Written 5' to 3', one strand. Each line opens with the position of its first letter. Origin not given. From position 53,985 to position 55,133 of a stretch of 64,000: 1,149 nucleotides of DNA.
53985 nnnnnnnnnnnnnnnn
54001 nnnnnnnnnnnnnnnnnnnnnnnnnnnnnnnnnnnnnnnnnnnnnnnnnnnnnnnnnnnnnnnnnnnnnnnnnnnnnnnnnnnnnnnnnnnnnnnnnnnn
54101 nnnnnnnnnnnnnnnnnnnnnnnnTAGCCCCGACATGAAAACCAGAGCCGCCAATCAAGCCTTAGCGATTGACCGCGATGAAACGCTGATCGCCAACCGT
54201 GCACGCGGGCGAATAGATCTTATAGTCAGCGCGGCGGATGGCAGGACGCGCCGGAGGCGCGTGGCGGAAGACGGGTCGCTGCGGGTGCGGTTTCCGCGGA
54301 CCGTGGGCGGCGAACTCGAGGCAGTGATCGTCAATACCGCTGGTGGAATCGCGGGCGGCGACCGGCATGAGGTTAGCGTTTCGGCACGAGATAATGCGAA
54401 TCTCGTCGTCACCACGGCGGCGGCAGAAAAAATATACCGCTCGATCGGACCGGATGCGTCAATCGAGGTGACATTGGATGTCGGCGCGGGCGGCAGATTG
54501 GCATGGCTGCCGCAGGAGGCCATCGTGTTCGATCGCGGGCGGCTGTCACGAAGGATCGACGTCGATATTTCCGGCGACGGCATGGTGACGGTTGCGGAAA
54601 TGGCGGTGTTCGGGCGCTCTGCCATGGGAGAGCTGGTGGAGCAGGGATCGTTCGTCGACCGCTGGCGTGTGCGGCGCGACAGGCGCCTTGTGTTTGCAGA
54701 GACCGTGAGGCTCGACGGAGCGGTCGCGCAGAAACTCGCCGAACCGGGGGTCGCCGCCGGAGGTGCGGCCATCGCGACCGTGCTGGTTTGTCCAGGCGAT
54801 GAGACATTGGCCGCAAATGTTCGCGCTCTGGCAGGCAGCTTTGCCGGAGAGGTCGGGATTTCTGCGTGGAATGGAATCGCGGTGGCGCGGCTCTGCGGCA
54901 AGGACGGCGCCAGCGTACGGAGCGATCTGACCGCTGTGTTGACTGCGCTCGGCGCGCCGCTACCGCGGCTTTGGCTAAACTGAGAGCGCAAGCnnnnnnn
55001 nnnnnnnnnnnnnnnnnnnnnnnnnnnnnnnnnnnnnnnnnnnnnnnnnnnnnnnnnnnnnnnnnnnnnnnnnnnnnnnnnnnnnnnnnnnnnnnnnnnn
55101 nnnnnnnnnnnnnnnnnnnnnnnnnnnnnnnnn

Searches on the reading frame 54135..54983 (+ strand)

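Call 60: search_protein_families(library=pfam, proteins=[window:54135-54983:+], max_evalue=0.00001)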
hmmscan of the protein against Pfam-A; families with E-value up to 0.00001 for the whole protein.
window:54135-54983:+ (282 aa): 1 family
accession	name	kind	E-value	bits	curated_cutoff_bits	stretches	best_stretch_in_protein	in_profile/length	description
PF01774.22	UreD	-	5.8e-49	167.4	27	1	64-258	1-199/201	UreD urease accessory protein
